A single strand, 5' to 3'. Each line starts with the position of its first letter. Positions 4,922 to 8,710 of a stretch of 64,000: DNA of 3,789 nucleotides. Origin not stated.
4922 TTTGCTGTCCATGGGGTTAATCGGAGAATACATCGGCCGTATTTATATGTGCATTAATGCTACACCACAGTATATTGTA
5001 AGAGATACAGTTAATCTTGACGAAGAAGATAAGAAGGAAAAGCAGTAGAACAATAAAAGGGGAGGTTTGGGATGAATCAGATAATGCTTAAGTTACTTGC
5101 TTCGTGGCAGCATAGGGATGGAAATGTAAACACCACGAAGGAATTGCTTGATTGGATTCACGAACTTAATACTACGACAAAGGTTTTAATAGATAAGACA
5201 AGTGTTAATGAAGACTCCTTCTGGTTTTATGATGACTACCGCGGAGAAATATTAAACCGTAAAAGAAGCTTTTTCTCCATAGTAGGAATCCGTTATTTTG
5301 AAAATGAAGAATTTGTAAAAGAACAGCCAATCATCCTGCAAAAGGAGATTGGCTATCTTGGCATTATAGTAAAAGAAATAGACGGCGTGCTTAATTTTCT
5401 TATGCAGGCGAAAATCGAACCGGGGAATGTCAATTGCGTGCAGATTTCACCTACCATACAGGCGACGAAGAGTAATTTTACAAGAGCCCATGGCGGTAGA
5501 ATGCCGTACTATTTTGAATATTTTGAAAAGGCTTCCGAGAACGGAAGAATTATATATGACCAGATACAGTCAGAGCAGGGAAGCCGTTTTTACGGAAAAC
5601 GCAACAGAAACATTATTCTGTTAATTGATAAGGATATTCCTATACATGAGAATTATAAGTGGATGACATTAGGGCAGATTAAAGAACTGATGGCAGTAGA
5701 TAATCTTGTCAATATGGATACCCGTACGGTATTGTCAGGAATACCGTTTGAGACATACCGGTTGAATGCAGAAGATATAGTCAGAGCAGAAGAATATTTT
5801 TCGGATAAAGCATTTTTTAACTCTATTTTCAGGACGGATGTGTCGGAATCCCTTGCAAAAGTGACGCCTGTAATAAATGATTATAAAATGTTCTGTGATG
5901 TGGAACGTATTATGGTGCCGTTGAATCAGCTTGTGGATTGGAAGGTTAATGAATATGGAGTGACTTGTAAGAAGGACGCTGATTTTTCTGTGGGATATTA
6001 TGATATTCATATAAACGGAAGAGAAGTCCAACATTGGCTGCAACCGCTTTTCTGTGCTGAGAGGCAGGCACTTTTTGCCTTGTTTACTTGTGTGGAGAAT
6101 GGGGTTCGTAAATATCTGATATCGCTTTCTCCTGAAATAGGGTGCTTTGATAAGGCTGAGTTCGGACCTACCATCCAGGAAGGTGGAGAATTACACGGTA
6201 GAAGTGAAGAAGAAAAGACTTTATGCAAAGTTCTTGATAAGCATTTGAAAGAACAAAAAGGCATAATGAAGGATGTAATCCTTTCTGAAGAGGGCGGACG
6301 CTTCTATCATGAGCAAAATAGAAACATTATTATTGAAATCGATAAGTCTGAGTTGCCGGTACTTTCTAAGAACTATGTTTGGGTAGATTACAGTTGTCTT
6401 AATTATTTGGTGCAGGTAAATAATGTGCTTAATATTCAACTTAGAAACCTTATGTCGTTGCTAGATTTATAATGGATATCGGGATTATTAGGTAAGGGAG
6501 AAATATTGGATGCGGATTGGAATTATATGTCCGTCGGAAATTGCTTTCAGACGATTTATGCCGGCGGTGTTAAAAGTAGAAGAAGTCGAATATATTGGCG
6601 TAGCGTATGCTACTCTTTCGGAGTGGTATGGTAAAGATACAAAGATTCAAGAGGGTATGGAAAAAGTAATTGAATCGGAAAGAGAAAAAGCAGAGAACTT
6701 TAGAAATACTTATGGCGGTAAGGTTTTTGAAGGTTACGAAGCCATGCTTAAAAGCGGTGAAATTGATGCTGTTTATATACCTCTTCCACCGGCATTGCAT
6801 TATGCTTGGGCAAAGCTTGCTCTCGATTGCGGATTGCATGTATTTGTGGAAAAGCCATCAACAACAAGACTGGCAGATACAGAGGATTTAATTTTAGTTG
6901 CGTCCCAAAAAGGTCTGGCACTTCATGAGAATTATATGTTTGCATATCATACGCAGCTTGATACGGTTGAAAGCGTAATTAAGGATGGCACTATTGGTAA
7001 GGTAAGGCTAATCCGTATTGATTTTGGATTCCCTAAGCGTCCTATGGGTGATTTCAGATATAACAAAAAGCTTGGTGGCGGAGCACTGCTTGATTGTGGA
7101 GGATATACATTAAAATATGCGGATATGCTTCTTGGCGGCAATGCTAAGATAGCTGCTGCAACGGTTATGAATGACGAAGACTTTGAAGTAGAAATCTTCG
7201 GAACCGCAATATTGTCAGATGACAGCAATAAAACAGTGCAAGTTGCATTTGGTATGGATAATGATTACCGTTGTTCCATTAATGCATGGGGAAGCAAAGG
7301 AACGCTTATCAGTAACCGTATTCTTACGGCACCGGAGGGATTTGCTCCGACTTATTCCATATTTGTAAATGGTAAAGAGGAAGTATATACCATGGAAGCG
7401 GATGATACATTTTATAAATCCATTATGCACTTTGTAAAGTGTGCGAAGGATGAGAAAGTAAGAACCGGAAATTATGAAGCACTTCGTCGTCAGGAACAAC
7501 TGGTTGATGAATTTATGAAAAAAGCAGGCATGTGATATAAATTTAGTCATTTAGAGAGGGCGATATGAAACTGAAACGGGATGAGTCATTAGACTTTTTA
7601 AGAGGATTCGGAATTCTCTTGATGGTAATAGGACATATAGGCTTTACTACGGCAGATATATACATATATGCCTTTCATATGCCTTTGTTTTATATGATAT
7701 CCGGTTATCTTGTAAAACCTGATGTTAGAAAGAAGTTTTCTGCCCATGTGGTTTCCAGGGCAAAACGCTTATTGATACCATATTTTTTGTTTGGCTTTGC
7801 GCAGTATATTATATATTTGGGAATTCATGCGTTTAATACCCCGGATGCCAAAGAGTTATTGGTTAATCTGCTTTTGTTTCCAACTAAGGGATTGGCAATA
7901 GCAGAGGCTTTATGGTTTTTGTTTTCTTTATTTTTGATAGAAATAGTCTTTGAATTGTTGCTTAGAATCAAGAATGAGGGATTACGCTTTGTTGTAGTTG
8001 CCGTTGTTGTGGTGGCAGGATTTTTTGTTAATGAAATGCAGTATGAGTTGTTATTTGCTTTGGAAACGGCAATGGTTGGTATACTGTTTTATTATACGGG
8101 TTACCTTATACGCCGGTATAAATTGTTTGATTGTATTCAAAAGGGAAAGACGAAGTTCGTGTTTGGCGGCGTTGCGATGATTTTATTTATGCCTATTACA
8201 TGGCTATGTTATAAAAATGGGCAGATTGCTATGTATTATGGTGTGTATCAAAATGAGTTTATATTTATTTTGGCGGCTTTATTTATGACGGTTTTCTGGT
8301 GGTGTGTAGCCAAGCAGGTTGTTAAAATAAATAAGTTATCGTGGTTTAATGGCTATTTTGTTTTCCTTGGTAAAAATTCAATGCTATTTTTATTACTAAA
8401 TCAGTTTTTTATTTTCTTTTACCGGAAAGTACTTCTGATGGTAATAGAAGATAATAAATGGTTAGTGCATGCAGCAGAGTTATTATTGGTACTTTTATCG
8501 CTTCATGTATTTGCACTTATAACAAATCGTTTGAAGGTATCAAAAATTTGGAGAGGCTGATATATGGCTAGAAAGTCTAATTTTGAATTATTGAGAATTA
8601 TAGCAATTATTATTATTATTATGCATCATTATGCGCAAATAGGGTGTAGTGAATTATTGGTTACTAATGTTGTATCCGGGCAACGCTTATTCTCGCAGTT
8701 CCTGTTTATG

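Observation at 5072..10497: Full enzyme logic for a dTDP-2,6-dideoxyhexose (2-deoxy-rhamnose/olivose type) embedded in a cell-wall glycan locus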

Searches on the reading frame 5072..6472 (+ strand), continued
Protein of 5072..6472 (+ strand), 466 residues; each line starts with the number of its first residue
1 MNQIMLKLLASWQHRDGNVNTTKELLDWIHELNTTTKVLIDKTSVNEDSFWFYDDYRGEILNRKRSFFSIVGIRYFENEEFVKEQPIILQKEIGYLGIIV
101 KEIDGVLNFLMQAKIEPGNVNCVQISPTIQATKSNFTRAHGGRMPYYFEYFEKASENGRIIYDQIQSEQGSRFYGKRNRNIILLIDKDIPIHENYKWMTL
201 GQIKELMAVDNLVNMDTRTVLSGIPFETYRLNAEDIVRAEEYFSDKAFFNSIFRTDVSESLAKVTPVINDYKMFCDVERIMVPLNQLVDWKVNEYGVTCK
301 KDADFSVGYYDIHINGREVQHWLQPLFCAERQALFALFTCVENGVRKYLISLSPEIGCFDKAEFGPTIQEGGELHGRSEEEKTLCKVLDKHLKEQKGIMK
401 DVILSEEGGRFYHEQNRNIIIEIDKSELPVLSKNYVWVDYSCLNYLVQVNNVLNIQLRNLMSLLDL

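Call 83: find_homologous_proteins(query=L068:2969-4354:+, max_evalue=1e-30)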
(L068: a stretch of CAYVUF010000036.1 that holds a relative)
Query L068:2969-4354:+ (461 aa): 7974 proteins with E <= 1e-30 among 8000 candidates; the best 120 are listed.
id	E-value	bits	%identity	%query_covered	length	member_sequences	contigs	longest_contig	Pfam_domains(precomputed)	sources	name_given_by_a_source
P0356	0.0e+0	1060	100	100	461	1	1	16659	PF03559.21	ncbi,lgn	-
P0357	1.1e-274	929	87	100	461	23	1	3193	PF03559.21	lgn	-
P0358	6.1e-242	821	77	100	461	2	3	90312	PF03559.21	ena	-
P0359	4.6e-241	818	75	100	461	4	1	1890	PF03559.21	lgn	-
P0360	9.3e-227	771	72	100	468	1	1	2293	PF03559.21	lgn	-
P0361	2.8e-193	661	62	100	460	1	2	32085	PF03559.21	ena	-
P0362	8.4e-193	659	63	100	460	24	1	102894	PF03559.21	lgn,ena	-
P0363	8.5e-193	659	61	98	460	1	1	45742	PF03559.21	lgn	-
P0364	3.7e-191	654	61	100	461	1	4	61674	PF03559.21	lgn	-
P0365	5.5e-190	650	61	98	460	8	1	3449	PF03559.21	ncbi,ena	-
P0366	1.6e-189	649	60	98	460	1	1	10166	PF03559.21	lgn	-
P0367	6.6e-188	643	61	98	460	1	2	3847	PF03559.21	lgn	-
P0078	1.1e-183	629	61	100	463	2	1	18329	PF03559.21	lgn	-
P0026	7.9e-183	626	61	100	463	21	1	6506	PF03559.21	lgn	-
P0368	1.9e-182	625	60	100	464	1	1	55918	PF03559.21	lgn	-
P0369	3.3e-182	624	60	100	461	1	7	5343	PF03559.21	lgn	-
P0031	6.0e-182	624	60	100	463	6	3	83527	PF03559.21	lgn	-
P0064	2.1e-181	622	60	100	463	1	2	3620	PF03559.21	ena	-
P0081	2.2e-181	622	60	100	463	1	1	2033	PF03559.21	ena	-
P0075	6.8e-181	620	60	100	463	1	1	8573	PF03559.21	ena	-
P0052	1.8e-180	619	60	100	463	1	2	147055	PF03559.21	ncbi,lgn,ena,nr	ncbi:MAG: NDP-hexose 2,3-dehydratase family protein [Lachnospiraceae bacterium]|nr:NDP-hexose 2,3-de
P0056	2.5e-180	618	60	100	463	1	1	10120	PF03559.21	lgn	-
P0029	2.6e-180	618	59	100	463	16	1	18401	PF03559.21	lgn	-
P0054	1.8e-179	615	59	99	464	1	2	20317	PF03559.21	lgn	-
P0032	2.2e-179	615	59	100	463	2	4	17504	PF03559.21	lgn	-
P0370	2.4e-179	615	59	100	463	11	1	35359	PF03559.21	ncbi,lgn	-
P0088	4.1e-179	614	59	100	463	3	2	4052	PF03559.21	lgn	-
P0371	7.2e-179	613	61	100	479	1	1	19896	PF03559.21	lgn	-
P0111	8.0e-179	613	59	100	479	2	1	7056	PF03559.21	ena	-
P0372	1.1e-178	613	59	100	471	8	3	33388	PF03559.21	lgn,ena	-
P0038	3.5e-178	611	60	100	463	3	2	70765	PF03559.21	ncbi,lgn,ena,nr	ncbi:MAG: NDP-hexose 2,3-dehydratase family protein [Lachnospiraceae bacterium]|nr:NDP-hexose 2,3-de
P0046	7.4e-178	610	58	100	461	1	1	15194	PF03559.21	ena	-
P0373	1.0e-177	610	58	99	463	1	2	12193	PF03559.21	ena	-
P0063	1.7e-177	609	58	97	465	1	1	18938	PF03559.21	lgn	-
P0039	2.7e-177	608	58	100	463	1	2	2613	PF03559.21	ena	-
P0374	7.7e-177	607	56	100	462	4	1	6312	PF03559.21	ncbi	-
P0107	9.5e-177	606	59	100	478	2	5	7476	PF03559.21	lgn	-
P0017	1.3e-176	606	58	98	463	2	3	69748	PF03559.21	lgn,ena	-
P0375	3.0e-176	605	59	100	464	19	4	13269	PF03559.21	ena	-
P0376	4.2e-176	604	57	100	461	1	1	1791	PF03559.21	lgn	-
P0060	5.3e-176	604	59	100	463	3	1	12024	PF03559.21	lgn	-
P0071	5.3e-176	604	59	99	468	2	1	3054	PF03559.21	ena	-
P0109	5.3e-176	604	58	99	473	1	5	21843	PF03559.21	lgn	-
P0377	9.6e-176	603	58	99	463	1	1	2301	PF03559.21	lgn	-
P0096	1.0e-175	603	60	98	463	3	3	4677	PF03559.21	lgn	-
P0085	1.2e-175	603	59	100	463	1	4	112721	PF03559.21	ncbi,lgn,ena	-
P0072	2.5e-175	602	59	100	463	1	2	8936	PF03559.21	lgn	-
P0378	2.7e-175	602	59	99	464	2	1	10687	PF03559.21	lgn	-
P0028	2.8e-175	602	57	99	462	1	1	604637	PF03559.21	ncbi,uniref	ncbi:NDP-hexose 2,3-dehydratase family protein [Pelosinus sp. sgz500959]|uniref:NDP-hexose 2,3-dehyd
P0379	3.9e-175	601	59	99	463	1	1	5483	PF03559.21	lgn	-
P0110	5.0e-175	601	58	99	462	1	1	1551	PF03559.21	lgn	-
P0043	6.9e-175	600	59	100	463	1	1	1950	PF03559.21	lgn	-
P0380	7.0e-175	600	58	100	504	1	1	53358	PF03559.21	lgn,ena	-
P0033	7.0e-175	600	59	100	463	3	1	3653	PF03559.21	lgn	-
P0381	4.6e-174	598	57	100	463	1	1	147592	PF03559.21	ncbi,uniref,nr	ncbi:NDP-hexose 2,3-dehydratase family protein [Clostridium sp. YIM B02506]|uniref:NDP-hexose 2,3-de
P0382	5.6e-174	597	57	98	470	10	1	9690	PF03559.21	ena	-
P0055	8.5e-174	597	58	100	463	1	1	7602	PF03559.21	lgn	-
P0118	3.1e-173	595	59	99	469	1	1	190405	PF03559.21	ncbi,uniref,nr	ncbi:NDP-hexose 2,3-dehydratase family protein [Clostridium tyrobutyricum]|uniref:NDP-hexose 2,3-deh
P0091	3.5e-173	595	57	98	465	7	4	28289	PF03559.21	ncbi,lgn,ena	-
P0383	1.3e-172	593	57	99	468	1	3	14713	PF03559.21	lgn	-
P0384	1.5e-172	593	59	98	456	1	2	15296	PF03559.21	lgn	-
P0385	1.6e-172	593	57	97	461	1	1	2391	PF03559.21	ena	-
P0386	2.2e-172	592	57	99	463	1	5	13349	PF03559.21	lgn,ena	-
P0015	2.5e-172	592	57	99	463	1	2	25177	PF03559.21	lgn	-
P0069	3.5e-172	591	57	100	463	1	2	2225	PF03559.21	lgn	-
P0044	1.3e-171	589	57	98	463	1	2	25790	PF03559.21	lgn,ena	-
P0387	1.3e-171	589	57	99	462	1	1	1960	PF03559.21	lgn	-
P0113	1.4e-171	589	58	100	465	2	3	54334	PF03559.21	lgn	-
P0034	2.0e-171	589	57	100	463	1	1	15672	PF03559.21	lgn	-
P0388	2.2e-171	589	58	100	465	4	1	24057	PF03559.21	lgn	-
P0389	4.0e-171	588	56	98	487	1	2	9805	PF03559.21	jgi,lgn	jgi:oxidase EvaA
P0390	5.0e-171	588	58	99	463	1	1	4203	PF03559.21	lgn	-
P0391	5.1e-171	588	56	99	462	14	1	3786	PF03559.21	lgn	-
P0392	7.7e-171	587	57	100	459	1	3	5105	PF03559.21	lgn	-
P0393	1.0e-170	587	57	100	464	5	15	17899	PF03559.21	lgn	-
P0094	2.5e-170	585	57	100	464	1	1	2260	PF03559.21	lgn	-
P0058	3.4e-170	585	56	99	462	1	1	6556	PF03559.21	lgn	-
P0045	4.7e-170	584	55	99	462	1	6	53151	PF03559.21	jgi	jgi:dTDP-4-dehydro-6-deoxy-alpha-D-glucopyranose 2,3-dehydratase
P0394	5.8e-170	584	57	98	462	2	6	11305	PF03559.21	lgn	-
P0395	5.8e-170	584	57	99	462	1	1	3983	PF03559.21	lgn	-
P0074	6.8e-170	584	57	98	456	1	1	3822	PF03559.21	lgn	-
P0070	7.1e-170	584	57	100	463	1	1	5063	PF03559.21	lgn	-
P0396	7.9e-170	584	56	99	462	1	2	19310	PF03559.21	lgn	-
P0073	9.3e-170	583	58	99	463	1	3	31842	PF03559.21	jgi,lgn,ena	-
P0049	1.0e-169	583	55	100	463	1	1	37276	PF03559.21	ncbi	-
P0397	1.1e-169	583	57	99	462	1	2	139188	PF03559.21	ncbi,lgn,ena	-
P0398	1.1e-169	583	57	96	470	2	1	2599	PF03559.21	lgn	-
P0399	1.3e-169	583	57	99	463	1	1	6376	PF03559.21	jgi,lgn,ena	-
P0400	1.7e-169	583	56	99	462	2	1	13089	PF03559.21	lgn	-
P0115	2.4e-169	582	56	100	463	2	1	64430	PF03559.21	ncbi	-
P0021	2.7e-169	582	57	100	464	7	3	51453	PF03559.21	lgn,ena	-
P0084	2.7e-169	582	56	100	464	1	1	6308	PF03559.21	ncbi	-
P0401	3.3e-169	582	57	99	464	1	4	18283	PF03559.21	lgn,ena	-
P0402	3.5e-169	581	56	98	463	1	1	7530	PF03559.21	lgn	-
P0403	3.7e-169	581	58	99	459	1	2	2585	PF03559.21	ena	-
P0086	3.7e-169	581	58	98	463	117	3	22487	PF03559.21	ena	-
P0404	3.8e-169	581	57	99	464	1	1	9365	PF03559.21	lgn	-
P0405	5.0e-169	581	55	98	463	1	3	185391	PF03559.21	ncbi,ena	-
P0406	5.5e-169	581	58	98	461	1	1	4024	PF03559.21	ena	-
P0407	6.4e-169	581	57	99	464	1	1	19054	PF03559.21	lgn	-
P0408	6.7e-169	581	55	100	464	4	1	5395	PF03559.21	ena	-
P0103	7.6e-169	580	56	99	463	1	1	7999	PF03559.21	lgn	-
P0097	8.7e-169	580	58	99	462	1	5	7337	PF03559.21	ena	-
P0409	9.0e-169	580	58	98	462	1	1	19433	PF03559.21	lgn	-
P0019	9.6e-169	580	57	99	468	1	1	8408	PF03559.21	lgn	-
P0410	1.6e-168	579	56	100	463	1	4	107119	PF03559.21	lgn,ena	-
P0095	1.7e-168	579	56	99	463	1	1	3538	PF03559.21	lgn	-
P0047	2.1e-168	579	56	100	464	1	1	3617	PF03559.21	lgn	-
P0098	2.2e-168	579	55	97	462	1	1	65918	PF03559.21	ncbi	-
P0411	2.9e-168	578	57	99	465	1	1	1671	PF03559.21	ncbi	-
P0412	3.5e-168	578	57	99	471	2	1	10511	PF03559.21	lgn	-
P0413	4.0e-168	578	57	99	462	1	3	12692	PF03559.21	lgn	-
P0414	4.4e-168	578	56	99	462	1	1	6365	PF03559.21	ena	-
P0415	4.5e-168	578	57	99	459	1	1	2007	PF03559.21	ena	-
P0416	4.7e-168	578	56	99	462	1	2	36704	PF03559.21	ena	-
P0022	5.2e-168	578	57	96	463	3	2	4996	PF03559.21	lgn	-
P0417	5.7e-168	577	55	99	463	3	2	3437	PF03559.21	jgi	-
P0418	6.9e-168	577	56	100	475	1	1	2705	PF03559.21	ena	-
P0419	7.6e-168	577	56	99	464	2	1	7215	PF03559.21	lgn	-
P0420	8.2e-168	577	56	98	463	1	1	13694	PF03559.21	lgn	-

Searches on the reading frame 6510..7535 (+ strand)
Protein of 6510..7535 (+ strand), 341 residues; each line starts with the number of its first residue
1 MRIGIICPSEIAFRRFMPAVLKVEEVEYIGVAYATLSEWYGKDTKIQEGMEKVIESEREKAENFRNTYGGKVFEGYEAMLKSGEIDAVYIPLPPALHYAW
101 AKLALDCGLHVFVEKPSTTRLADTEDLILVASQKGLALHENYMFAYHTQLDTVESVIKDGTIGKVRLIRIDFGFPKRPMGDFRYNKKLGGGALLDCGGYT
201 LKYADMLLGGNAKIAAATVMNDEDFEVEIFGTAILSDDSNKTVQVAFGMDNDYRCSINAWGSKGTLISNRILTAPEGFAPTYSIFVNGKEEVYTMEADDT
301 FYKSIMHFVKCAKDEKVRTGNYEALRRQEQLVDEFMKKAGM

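Call 3: search_protein_families(library=pfam, proteins=[window:6510-7535:+])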
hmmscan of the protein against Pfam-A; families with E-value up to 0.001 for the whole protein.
window:6510-7535:+ (341 aa): 3 families
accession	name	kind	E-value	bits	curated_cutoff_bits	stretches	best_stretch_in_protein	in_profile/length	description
PF01408.29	GFO_IDH_MocA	-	6.3e-19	69.3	24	1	30-142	7-120/120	Oxidoreductase family, NAD-binding Rossmann fold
PF22725.1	GFO_IDH_MocA_C3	-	3.5e-18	66.2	27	1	152-266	3-123/124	GFO/IDH/MocA C-terminal domain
PF02894.22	GFO_IDH_MocA_C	-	8.9e-05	22.8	22.9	1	156-267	3-128/218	Oxidoreductase family, C-terminal alpha/beta domain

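Call 5: search_protein_families(library=ncbifam, proteins=[window:6510-7535:+], max_evalue=0.00001)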
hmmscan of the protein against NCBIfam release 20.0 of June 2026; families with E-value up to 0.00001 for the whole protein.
window:6510-7535:+ (341 aa): 7 families
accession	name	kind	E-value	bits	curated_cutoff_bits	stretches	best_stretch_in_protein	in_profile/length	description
TIGR04380.1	myo_inos_iolG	equivalog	6.5e-17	61.4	355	1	51-321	30-306/330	inositol 2-dehydrogenase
NF008607.0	PRK11579.1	subfamily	5.6e-13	48.6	330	1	70-216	50-197/346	oxidoreductase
NF041392.1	XylDh_Gfo6_Halo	equivalog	6.1e-12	45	350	1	53-226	47-231/350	D-xylose 1-dehydrogenase Gfo6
NF040723.1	UDP-GlcNAcDh_Arch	equivalog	1.4e-11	44.4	450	1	53-166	30-142/302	UDP-N-acetylglucosamine 3-dehydrogenase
NF052479.1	LevoglcsnDh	equivalog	2.1e-10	39.8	650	1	31-219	20-213/386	levoglucosan dehydrogenase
NF007574.0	PRK10206.1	equivalog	1.3e-09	37.6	352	1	58-216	38-195/345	oxidoreductase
NF058561.1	BT_2158_fam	equivalog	1.3e-06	27.3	750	1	63-169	73-181/487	glycoside 3-dehydrogenase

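Call 10: search_solved_structures(query=window:6510-7535:+, show_alignments=1)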
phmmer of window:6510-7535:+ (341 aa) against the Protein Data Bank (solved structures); distinct sequences matched with E-value up to 0.001: 74 (the best 60 are shown).
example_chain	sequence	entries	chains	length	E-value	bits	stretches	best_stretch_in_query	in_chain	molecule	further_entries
3rbv_A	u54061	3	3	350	5.7e-57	196.5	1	58-334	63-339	Sugar 3-ketoreductase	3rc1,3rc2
3rc7_A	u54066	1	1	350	2.1e-56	194.7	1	58-334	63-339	Sugar 3-ketoreductase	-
3rcb_A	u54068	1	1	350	2.1e-56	194.7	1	58-334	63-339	Sugar 3-ketoreductase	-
3rc9_A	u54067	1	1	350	3.9e-56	193.8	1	58-334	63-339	Sugar 3-ketoreductase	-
4had_A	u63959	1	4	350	1.7e-23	86.6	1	58-236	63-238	Probable oxidoreductase protein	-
3e9m_A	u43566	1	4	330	2.7e-18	69.4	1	72-218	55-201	Oxidoreductase, Gfo/Idh/MocA family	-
5a02_A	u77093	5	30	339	5.4e-17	65.2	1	72-219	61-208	ALDOSE-ALDOSE OXIDOREDUCTASE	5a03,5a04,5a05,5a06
1ydw_A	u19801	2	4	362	7.1e-16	61.5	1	59-268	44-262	AX110P-like protein | Probable oxidoreductase At4g09670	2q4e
1evj_A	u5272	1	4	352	1.8e-14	56.9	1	50-225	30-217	GLUCOSE-FRUCTOSE OXIDOREDUCTASE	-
1ofg_A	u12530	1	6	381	3.4e-14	56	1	51-225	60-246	GLUCOSE-FRUCTOSE OXIDOREDUCTASE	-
1ryd_A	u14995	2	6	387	3.5e-14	55.9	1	51-225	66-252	glucose-fructose oxidoreductase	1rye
1h6a_A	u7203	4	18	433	4.6e-14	55.5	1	51-225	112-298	PRECURSOR FORM OF GLUCOSE-FRUCTOSE OXIDOREDUCTASE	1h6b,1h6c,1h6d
3e18_A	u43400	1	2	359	5.4e-14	55.3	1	54-265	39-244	oxidoreductase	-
2o48_X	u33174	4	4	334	2.2e-13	53.3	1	60-215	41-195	Dimeric dihydrodiol dehydrogenase | Trans-1,2-dihydrobenzene-1,2-diol dehydrogenase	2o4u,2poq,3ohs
2ho5_A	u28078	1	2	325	4.9e-13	52.1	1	57-270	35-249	Oxidoreductase, Gfo/Idh/MocA family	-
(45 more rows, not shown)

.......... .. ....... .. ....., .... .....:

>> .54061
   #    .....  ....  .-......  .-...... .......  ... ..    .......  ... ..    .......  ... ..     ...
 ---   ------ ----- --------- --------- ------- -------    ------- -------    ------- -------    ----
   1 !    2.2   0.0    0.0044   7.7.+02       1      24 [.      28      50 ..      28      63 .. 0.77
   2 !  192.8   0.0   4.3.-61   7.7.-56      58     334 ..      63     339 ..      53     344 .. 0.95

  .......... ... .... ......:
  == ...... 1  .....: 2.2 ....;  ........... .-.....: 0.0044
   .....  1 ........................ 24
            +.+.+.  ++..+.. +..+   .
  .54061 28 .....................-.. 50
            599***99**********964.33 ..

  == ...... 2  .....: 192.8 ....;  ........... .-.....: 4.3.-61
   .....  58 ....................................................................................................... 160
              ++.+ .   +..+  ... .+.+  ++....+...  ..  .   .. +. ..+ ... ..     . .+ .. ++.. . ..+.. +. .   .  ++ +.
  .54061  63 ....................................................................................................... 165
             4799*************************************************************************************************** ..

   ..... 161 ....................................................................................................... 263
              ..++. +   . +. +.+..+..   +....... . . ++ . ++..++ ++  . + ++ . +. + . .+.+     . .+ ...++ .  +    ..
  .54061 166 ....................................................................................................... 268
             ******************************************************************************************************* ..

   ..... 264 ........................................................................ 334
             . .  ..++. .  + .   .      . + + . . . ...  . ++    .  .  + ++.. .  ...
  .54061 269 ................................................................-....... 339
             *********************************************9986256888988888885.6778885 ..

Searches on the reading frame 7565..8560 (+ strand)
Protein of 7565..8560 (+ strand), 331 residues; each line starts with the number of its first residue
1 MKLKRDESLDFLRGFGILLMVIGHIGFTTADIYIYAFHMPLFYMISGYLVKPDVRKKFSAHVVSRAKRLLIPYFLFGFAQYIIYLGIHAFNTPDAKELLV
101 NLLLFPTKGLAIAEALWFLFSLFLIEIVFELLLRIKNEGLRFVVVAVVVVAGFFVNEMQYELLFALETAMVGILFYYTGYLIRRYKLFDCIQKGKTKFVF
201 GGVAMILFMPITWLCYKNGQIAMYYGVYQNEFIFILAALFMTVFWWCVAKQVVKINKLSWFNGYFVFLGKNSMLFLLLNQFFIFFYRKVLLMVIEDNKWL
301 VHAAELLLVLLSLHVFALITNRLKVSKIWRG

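Call 3: search_protein_families(library=pfam, proteins=[window:7565-8560:+])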
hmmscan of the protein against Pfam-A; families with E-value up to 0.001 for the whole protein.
window:7565-8560:+ (331 aa): 1 family
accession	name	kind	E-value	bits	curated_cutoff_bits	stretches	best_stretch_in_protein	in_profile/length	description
PF01757.29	Acyl_transf_3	-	9.4e-32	110.8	31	1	7-315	2-320/326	Acyltransferase domain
